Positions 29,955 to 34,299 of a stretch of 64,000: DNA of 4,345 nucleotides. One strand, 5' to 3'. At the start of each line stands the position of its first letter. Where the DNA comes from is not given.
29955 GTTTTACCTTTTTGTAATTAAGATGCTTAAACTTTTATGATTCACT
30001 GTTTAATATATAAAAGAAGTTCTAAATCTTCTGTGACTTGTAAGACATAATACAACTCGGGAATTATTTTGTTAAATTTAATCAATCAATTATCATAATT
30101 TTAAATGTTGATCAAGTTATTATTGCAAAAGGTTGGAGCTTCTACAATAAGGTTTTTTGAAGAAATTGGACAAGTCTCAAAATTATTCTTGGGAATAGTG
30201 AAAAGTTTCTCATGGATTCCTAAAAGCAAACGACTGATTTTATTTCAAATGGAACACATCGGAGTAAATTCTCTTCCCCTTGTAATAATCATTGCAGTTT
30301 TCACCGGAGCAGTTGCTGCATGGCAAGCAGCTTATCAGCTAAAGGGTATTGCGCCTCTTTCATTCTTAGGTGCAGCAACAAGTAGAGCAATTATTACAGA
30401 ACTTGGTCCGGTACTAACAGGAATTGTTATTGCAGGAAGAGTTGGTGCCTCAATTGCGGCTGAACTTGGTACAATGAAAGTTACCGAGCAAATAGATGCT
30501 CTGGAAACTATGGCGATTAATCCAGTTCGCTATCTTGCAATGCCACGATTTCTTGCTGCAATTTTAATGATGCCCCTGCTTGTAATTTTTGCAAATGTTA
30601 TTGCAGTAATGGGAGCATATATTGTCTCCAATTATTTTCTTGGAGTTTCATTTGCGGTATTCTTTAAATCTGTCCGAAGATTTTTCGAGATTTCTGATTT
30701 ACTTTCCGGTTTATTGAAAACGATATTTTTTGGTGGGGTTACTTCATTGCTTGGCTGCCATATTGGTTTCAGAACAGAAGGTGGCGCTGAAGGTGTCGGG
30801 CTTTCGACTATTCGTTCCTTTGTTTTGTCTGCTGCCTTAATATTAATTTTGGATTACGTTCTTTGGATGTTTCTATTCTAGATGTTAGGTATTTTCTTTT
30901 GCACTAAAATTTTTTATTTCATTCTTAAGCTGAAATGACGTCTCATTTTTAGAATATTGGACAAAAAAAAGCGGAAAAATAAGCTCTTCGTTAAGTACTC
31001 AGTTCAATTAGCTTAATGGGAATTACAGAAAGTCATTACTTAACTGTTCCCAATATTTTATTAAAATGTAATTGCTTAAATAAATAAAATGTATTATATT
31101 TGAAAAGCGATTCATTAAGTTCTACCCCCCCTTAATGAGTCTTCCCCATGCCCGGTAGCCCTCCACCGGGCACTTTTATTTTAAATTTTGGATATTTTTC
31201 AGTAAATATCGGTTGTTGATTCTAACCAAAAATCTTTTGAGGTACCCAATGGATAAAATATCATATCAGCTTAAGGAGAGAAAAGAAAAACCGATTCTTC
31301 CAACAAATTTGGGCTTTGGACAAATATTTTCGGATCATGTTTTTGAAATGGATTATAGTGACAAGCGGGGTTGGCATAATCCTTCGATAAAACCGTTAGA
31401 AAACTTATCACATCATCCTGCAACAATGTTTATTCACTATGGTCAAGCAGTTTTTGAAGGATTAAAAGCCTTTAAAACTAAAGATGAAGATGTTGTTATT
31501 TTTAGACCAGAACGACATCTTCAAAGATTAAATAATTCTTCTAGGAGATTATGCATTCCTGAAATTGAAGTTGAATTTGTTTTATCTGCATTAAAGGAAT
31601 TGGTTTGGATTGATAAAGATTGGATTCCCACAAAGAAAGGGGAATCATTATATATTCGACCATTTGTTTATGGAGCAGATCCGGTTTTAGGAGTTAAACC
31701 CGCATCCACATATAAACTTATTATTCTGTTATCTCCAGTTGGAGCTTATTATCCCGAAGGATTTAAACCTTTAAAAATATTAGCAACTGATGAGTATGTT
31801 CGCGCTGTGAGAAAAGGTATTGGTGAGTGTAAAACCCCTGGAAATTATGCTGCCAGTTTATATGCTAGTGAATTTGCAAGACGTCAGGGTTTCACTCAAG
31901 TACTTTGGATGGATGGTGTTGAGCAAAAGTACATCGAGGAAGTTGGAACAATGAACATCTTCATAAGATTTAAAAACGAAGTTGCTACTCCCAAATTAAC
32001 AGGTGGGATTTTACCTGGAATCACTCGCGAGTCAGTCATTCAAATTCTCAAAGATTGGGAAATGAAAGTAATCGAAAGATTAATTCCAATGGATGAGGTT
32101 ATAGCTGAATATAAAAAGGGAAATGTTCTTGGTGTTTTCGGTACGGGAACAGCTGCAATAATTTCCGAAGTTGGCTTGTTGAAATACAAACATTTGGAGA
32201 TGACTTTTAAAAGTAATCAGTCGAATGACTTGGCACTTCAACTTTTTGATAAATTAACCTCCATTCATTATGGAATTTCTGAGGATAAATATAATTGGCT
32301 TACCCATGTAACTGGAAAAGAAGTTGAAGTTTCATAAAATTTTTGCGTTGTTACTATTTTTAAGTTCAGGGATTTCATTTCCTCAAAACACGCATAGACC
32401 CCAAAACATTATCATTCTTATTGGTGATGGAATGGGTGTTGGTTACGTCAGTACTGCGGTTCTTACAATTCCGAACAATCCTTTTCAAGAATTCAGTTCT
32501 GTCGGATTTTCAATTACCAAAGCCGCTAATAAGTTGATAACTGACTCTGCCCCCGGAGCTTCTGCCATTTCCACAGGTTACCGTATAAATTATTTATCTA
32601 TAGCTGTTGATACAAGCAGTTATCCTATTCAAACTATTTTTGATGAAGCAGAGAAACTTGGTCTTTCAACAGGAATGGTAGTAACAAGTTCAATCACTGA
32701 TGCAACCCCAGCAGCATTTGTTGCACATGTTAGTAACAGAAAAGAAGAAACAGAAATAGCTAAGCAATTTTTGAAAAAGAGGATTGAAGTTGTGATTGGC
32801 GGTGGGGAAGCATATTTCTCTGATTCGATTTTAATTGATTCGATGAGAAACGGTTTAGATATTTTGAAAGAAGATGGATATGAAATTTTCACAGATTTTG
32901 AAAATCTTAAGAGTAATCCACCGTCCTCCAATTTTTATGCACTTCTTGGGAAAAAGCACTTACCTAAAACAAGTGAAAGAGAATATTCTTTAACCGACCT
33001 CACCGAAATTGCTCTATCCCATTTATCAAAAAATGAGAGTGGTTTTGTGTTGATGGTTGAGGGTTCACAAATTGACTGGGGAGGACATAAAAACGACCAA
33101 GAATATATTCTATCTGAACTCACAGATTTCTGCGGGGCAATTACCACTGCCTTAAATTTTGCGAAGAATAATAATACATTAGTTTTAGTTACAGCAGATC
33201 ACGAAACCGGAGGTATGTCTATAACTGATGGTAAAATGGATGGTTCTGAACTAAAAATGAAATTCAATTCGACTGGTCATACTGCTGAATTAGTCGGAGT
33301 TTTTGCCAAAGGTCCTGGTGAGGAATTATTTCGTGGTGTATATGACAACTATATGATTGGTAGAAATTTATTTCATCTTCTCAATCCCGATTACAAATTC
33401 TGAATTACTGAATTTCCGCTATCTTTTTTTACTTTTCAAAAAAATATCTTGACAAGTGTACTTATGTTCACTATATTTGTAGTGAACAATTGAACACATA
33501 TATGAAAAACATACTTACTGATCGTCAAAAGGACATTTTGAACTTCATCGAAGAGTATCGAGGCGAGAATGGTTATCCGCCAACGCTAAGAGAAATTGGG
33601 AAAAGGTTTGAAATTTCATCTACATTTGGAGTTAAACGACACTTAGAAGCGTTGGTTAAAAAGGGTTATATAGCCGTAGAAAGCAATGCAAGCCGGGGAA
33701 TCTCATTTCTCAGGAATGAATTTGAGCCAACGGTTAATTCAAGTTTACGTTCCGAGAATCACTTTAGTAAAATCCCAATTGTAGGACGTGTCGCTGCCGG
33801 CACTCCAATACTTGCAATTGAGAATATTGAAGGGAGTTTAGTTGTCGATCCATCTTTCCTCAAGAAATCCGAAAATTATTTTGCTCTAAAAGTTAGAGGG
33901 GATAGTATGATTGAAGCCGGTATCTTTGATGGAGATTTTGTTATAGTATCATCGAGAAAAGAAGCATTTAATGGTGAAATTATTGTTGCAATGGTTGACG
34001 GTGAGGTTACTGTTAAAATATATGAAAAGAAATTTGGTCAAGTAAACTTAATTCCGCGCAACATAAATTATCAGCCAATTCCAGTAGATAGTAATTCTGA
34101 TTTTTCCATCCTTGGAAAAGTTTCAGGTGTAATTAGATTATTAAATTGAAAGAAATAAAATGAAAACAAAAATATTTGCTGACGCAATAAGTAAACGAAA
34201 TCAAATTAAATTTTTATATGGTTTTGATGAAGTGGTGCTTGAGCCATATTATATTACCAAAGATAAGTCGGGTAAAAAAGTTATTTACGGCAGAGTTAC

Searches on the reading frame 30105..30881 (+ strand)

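Call 91: search_protein_families(library=pfam, proteins=[window:30105-30881:+], max_evalue=0.00001)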
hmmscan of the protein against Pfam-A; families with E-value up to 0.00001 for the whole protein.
window:30105-30881:+ (258 aa): 1 family
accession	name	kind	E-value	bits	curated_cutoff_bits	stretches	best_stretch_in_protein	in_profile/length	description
PF02405.21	MlaE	-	1.4e-74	250.8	22.5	1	46-255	2-211/212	Permease MlaE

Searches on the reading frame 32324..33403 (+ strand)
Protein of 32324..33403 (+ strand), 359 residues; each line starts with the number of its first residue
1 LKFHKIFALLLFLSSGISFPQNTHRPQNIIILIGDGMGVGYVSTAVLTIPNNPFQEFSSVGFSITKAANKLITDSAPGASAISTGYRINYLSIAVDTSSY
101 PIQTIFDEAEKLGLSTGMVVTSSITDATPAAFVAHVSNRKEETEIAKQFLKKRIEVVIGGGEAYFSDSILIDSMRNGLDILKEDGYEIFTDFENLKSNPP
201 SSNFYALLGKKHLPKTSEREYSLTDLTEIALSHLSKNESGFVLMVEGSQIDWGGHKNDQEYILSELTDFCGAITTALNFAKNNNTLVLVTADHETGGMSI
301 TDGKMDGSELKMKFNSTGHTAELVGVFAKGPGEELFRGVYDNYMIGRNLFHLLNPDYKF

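Call 91: search_protein_families(library=pfam, proteins=[window:32324-33403:+], max_evalue=0.00001)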
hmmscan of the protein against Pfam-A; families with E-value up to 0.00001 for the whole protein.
window:32324-33403:+ (359 aa): 2 families
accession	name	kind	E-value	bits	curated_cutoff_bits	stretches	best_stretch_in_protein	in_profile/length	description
PF00245.25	Alk_phosphatase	-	8.1e-68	229.7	24.4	1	27-301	2-323/423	Alkaline phosphatase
PF01676.23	Metalloenzyme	-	2.1e-06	27.9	24.3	1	214-332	122-224/252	Metalloenzyme superfamily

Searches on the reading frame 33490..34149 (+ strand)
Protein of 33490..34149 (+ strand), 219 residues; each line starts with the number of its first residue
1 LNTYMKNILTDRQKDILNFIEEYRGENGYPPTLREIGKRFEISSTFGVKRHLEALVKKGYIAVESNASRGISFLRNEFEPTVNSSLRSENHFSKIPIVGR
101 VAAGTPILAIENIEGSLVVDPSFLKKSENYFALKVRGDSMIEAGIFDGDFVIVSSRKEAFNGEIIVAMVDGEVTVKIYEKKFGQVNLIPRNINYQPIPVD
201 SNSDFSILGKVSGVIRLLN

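Call 91: search_protein_families(library=pfam, proteins=[window:33490-34149:+], max_evalue=0.00001)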
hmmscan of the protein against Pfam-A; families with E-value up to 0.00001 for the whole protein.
window:33490-34149:+ (219 aa): 2 families
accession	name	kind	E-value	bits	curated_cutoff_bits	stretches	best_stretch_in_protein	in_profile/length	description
PF00717.28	Peptidase_S24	-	3.3e-35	120.7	23.3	1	96-211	1-115/116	Peptidase S24-like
PF01726.22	LexA_DNA_bind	-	2.6e-21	75.6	23.7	1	9-70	4-65/65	LexA DNA binding domain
